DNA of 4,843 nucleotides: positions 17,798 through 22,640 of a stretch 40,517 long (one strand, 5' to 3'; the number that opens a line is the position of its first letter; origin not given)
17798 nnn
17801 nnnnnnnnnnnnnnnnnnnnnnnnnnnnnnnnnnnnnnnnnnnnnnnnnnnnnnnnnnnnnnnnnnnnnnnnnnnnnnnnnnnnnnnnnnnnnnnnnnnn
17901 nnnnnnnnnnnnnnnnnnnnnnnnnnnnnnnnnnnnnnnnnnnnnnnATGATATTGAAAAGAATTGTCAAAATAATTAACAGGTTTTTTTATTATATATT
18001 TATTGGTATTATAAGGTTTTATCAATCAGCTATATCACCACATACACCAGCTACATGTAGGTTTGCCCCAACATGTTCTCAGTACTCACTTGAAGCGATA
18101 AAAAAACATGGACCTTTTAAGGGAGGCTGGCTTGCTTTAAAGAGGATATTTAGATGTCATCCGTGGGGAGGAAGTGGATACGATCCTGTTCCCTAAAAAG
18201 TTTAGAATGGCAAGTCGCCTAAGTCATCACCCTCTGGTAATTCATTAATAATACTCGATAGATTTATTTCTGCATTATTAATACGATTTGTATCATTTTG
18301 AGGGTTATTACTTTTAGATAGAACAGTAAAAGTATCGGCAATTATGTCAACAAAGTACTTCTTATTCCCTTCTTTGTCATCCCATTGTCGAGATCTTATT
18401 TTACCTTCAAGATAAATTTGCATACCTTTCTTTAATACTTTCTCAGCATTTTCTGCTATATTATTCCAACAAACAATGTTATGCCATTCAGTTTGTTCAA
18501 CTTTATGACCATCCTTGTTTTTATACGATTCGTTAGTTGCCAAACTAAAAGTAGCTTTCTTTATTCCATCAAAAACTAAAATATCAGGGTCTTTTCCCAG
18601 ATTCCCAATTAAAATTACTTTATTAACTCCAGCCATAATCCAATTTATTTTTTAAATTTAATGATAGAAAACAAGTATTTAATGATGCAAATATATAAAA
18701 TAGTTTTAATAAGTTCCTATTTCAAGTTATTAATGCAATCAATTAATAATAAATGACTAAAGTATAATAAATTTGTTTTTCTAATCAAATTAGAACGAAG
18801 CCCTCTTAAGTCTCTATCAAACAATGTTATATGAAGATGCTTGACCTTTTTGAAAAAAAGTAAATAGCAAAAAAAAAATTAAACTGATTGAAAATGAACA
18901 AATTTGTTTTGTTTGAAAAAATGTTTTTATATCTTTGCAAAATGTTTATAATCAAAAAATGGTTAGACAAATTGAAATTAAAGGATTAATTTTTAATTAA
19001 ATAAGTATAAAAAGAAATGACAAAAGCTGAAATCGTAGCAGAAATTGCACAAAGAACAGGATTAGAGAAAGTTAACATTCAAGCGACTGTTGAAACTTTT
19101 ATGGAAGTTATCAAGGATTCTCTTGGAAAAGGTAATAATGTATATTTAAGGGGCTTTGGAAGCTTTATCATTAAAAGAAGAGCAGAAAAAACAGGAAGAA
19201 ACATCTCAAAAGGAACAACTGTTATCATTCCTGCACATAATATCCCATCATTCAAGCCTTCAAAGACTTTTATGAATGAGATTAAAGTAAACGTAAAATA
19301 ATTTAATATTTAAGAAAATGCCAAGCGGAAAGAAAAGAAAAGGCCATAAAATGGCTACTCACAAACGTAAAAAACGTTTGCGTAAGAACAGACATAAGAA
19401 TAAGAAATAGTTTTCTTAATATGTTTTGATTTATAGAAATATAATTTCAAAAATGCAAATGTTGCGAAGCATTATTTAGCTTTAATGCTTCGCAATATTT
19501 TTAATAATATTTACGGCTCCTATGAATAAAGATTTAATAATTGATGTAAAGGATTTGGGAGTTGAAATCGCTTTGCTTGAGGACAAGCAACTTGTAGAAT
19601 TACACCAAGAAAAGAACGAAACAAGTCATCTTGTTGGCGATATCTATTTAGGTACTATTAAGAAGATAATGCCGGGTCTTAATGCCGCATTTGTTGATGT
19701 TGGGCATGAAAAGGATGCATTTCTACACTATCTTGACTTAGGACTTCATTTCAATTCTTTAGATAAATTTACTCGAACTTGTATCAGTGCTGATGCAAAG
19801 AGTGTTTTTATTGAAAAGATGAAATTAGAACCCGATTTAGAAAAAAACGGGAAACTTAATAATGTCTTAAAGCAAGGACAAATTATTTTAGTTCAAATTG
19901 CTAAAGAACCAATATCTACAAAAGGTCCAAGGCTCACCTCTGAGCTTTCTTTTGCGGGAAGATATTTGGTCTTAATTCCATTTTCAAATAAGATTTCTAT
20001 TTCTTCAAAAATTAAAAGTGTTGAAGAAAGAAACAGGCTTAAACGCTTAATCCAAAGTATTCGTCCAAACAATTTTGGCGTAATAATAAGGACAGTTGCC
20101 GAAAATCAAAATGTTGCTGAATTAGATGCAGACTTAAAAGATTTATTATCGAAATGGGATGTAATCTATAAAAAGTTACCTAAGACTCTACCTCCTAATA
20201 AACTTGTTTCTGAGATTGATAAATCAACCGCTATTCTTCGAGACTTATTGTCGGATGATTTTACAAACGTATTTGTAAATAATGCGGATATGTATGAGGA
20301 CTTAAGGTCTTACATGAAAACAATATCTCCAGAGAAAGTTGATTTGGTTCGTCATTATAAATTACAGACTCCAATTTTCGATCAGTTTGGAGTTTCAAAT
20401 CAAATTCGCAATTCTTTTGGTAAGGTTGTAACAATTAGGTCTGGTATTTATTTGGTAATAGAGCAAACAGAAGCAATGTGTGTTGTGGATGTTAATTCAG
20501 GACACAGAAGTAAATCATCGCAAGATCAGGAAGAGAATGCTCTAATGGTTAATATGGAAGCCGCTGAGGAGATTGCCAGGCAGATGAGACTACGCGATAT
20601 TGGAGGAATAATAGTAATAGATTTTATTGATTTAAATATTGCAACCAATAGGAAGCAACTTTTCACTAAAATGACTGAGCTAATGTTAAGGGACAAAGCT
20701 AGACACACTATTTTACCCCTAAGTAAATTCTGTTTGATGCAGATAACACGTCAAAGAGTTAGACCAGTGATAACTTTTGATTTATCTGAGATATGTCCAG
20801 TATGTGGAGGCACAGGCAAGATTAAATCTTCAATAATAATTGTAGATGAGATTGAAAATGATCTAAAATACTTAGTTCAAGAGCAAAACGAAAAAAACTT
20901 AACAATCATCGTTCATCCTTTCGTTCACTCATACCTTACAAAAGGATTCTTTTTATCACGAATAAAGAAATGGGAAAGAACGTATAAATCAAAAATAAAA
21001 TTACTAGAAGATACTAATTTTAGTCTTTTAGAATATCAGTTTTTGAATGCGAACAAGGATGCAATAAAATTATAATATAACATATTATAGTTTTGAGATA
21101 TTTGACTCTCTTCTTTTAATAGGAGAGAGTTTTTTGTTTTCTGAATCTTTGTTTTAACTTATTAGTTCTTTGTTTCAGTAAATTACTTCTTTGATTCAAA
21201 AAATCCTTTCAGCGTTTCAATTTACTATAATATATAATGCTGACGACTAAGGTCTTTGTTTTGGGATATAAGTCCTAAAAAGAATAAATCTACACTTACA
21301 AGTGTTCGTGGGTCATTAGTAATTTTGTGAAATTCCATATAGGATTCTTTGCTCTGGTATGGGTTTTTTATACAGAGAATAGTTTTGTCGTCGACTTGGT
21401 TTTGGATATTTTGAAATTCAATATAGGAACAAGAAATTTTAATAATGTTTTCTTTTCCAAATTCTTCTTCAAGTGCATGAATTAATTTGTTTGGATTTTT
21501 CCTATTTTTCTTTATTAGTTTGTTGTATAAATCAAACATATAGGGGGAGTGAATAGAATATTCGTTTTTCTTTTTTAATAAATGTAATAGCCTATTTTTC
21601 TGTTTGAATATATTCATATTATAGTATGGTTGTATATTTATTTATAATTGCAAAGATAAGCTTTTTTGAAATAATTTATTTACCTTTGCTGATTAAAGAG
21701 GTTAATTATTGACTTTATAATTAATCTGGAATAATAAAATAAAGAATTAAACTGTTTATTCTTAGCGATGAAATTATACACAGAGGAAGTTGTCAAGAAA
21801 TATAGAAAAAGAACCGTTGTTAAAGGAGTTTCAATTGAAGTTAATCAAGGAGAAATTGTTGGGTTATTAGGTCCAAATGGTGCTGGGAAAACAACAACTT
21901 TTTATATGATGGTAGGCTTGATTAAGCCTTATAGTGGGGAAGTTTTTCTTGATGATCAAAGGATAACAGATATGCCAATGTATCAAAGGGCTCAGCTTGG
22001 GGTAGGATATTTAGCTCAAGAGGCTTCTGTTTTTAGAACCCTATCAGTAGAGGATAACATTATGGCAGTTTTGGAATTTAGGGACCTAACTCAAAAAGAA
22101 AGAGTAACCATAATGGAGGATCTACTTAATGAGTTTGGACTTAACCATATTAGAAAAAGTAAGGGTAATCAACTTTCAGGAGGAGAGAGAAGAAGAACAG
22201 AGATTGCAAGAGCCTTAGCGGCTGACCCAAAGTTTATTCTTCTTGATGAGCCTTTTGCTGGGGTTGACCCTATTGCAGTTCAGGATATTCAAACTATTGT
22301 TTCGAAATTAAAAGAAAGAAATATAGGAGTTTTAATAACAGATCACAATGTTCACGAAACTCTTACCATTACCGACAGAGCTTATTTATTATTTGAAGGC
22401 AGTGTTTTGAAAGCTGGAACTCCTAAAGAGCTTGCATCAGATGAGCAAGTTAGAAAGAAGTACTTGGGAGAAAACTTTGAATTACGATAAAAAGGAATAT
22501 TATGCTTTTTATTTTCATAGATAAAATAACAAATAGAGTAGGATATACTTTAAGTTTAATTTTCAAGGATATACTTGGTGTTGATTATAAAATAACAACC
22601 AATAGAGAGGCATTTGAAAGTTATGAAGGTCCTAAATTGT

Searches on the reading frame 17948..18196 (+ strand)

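Call 73: search_protein_families(library=pfam, proteins=[window:17948-18196:+], max_evalue=0.00001)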
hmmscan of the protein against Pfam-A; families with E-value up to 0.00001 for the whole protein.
window:17948-18196:+ (82 aa): 1 family
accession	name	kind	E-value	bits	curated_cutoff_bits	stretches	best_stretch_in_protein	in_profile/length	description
PF01809.23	YidD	-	1.5e-32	111.6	27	1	17-81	3-67/67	Putative membrane protein insertion efficiency factor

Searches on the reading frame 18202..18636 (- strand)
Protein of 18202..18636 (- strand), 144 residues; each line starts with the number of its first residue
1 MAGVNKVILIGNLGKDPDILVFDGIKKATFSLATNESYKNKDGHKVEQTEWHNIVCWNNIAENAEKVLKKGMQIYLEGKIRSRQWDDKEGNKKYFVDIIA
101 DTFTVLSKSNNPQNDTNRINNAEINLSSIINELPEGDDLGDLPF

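Call 73: search_protein_families(library=pfam, proteins=[window:18202-18636:-], max_evalue=0.00001)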
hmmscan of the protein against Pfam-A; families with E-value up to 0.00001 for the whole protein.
window:18202-18636:- (144 aa): 1 family
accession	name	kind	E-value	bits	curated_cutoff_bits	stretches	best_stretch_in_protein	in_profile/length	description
PF00436.31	SSB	-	1.3e-30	105.9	26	1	4-105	1-103/104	Single-strand binding protein family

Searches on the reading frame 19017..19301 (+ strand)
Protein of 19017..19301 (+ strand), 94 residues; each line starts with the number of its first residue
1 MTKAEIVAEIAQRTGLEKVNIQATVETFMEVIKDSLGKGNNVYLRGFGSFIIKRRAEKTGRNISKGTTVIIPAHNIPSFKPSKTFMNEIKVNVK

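Call 73: search_protein_families(library=pfam, proteins=[window:19017-19301:+], max_evalue=0.00001)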
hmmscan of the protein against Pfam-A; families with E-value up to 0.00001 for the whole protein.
window:19017-19301:+ (94 aa): 3 families
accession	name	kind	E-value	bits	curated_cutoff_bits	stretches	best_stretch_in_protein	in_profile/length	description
PF00216.26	Bac_DNA_binding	-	4.3e-29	101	22.4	1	1-89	1-89/90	Bacterial DNA-binding protein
PF18291.6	HU-HIG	-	4.2e-10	40.2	26.2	1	2-90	33-119/125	HU domain fused to wHTH, Ig, or Glycine-rich motif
PF14908.11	HU-CCDC81_euk_1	-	9.8e-06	26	26.1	0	17-90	20-86/89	CCDC81 eukaryotic HU domain 1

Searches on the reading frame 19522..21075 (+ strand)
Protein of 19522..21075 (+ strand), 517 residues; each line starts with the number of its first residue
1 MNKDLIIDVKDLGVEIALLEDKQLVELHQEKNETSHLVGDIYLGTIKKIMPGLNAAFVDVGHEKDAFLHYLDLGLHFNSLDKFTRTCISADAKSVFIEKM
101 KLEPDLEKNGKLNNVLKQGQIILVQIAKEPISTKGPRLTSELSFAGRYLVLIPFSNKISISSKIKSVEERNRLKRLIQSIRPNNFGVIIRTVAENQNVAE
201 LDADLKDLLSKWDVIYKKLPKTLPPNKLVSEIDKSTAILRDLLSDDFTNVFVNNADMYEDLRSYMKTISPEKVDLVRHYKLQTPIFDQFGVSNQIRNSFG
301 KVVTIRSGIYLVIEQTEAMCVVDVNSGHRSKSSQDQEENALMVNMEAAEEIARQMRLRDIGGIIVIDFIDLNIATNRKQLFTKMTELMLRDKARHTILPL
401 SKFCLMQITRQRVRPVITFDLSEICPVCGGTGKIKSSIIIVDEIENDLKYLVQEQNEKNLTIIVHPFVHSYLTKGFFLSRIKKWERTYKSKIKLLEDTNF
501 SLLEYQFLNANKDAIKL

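Call 16: search_protein_families(library=pfam, proteins=[window:19522-21075:+])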
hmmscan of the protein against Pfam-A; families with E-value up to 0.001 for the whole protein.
window:19522-21075:+ (517 aa): 1 family
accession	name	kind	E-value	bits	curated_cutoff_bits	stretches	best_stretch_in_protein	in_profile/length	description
PF10150.14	RNase_E_G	-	3.2e-93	312.5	25.5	1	143-413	1-270/270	Ribonuclease E/G family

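Call 43: find_homologous_proteins(query=window:19522-21075:+, max_evalue=1e-150)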
Query window:19522-21075:+ (517 aa): 7810 proteins with E <= 1e-150 among 8000 candidates; the best 120 are listed.
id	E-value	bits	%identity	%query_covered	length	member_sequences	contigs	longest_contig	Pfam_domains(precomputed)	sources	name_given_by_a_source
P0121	0.0e+0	1130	100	100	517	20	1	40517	PF10150.15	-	-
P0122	0.0e+0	1024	89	100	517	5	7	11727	PF10150.15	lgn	-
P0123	0.0e+0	1021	89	100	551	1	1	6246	PF10150.15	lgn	-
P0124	0.0e+0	1020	88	100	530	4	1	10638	PF10150.15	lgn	-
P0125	8.6e-294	993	86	100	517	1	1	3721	PF10150.15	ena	-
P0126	1.1e-293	992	86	100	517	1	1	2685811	PF10150.15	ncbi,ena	-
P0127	1.8e-293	992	86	100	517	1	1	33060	PF10150.15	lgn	-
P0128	2.2e-293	991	86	100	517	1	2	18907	PF10150.15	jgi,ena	-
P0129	2.3e-293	991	86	100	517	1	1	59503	PF10150.15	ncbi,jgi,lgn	ncbi:MAG: Rne/Rng family ribonuclease [Bacteroidales bacterium]|jgi:ribonuclease G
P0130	2.3e-292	988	86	100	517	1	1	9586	PF10150.15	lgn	-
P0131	2.7e-292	988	86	100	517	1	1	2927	PF10150.15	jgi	jgi:ribonuclease G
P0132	7.5e-292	986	86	100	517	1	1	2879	PF10150.15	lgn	-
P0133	8.6e-292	986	86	100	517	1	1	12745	PF10150.15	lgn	-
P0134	4.2e-291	984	86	100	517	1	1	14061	PF10150.15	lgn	-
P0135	1.8e-290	982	86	100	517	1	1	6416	PF10150.15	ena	-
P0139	5.2e-282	954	84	100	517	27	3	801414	PF10150.15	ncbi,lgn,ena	-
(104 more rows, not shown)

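Call 44: find_encoding_contigs(protein=P0122, flank=10000, max_places=2)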
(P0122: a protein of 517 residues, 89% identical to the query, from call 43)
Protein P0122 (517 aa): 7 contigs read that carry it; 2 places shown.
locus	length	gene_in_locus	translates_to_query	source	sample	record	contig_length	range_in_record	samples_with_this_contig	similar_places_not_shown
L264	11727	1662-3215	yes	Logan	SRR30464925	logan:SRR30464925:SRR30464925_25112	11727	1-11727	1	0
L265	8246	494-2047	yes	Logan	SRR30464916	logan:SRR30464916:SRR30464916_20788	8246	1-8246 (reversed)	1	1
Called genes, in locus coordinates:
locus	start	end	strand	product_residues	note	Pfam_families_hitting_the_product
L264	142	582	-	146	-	PF00436:SSB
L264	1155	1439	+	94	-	PF00216:Bac_DNA_binding, PF18291:HU-HIG, PF14908:HU-CCDC81_euk_1 (weak)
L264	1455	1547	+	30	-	-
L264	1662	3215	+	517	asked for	PF10150:RNase_E_G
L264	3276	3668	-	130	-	-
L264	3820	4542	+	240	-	PF00005:ABC_tran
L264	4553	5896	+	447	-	PF23019:DUF7033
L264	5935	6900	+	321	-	PF01073:3Beta_HSD, PF01370:Epimerase, PF04321:RmlD_sub_bind, PF07993:NAD_binding_4 (faint), PF16363:GDP_Man_Dehyd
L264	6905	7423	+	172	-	PF00702:Hydrolase (weak), PF08282:Hydrolase_3 (weak)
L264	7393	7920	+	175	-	PF03330:DPBB_1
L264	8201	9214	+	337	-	PF11751:PorP_SprF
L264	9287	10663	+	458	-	PF03781:FGE-sulfatase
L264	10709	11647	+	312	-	PF22827:GldL_N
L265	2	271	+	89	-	?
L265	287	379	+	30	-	-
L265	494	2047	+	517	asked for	PF10150:RNase_E_G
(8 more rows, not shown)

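Call 45: find_encoding_contigs(protein=P0126, flank=10000, max_places=1)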
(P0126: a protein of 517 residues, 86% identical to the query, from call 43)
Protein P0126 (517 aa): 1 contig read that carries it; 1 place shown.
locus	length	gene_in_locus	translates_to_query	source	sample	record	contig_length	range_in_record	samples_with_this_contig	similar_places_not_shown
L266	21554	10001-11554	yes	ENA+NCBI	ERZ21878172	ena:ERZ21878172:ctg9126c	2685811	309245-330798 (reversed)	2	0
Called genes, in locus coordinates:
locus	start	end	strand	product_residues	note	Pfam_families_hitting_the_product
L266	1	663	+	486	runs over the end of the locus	PF02321:OEP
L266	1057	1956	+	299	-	PF12844:HTH_19 (weak), PF13560:HTH_31 (faint), PF01381:HTH_3, PF13576:Pentapeptide_3 (faint), PF13599:Pentapeptide_4, PF00805:Pentapeptide (weak), PF23894:LD_SV2, PF13599:Pentapeptide_4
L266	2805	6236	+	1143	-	PF08126:Propeptide_C25, PF01364:Peptidase_C25, PF18962:Por_Secre_tail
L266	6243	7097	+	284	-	PF14093:DUF4271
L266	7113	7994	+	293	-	PF02602:HEM4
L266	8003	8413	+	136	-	PF00825:Ribonuclease_P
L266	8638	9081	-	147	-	PF00436:SSB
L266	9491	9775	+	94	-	PF00216:Bac_DNA_binding, PF18291:HU-HIG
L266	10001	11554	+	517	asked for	PF10150:RNase_E_G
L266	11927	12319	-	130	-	-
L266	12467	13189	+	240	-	PF00005:ABC_tran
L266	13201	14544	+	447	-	PF23019:DUF7033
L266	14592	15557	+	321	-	PF01073:3Beta_HSD, PF01370:Epimerase, PF04321:RmlD_sub_bind (weak), PF16363:GDP_Man_Dehyd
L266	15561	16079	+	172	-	PF00702:Hydrolase (faint), PF13419:HAD_2 (weak), PF08282:Hydrolase_3 (weak)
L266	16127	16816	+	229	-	PF03330:DPBB_1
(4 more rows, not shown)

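Call 46: find_encoding_contigs(protein=P0139, flank=10000, max_places=1)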
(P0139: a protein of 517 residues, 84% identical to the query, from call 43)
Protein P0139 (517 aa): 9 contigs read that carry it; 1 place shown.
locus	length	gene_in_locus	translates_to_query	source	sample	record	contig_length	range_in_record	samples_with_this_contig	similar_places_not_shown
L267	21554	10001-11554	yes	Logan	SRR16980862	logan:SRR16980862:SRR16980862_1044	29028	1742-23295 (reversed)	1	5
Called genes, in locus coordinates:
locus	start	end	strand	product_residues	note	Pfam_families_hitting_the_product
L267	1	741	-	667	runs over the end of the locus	PF13145:Rotamase_2 (faint), PF13616:Rotamase_3, PF00639:Rotamase, PF13616:Rotamase_3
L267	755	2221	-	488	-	PF00478:IMPDH, PF00571:CBS, PF01180:DHO_dh (faint), PF03060:NMO, PF01070:FMN_dh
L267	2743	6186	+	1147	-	PF08126:Propeptide_C25, PF01364:Peptidase_C25, PF18962:Por_Secre_tail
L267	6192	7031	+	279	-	PF14093:DUF4271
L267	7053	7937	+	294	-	PF02602:HEM4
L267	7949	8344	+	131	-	PF00825:Ribonuclease_P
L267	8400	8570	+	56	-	PF01809:YidD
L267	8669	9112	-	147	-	PF00436:SSB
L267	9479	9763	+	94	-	PF00216:Bac_DNA_binding, PF18291:HU-HIG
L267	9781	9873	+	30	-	-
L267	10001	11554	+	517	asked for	PF10150:RNase_E_G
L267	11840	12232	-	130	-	-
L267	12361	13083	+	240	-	PF00005:ABC_tran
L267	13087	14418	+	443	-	PF23019:DUF7033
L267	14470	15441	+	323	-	PF01073:3Beta_HSD, PF01370:Epimerase, PF04321:RmlD_sub_bind, PF07993:NAD_binding_4 (faint), PF16363:GDP_Man_Dehyd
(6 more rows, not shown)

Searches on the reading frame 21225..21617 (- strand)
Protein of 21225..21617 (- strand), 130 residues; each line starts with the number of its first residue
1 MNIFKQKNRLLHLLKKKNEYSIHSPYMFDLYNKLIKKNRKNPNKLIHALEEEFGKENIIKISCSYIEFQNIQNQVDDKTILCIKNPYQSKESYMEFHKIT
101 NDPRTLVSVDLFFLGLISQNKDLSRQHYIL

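Call 16: search_protein_families(library=pfam, proteins=[window:21225-21617:-])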
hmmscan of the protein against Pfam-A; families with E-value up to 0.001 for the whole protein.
window:21225-21617:- (130 aa): 0 families

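Call 63: find_encoding_contigs(protein=window:21225-21617:-, flank=1200, max_places=10)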
Protein window:21225-21617:- (130 aa): 24 contigs read that carry it; 3 places shown.
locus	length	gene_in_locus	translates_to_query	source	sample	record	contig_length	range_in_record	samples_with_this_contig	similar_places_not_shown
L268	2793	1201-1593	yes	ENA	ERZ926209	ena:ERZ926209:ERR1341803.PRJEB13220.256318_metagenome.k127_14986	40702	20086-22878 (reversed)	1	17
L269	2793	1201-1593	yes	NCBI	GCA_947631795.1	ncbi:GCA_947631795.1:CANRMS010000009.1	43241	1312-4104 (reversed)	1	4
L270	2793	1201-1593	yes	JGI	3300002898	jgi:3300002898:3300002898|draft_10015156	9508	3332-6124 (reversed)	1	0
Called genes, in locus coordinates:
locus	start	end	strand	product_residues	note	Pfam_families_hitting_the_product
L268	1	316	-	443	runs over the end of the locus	PF23019:DUF7033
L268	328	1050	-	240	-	PF00005:ABC_tran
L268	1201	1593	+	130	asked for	-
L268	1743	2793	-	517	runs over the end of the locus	PF10150:RNase_E_G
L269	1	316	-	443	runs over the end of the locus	PF23019:DUF7033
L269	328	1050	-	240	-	PF00005:ABC_tran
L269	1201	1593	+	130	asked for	-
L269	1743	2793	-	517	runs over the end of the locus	PF10150:RNase_E_G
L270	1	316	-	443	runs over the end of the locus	PF23019:DUF7033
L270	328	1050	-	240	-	PF00005:ABC_tran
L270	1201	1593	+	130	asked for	-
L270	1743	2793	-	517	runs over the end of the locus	PF10150:RNase_E_G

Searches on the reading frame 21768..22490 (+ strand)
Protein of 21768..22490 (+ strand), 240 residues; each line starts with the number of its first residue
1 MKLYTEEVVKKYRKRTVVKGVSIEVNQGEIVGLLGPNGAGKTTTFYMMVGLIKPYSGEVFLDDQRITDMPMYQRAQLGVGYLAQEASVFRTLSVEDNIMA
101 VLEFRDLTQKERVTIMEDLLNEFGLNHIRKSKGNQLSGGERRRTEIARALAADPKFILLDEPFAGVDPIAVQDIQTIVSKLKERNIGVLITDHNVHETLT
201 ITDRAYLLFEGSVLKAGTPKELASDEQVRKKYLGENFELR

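Call 73: search_protein_families(library=pfam, proteins=[window:21768-22490:+], max_evalue=0.00001)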
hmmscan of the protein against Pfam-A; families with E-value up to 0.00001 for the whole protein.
window:21768-22490:+ (240 aa): 1 family
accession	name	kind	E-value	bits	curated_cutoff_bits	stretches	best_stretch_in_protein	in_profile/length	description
PF00005.33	ABC_tran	-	1.5e-36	126.5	25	1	19-164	2-137/137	ABC transporter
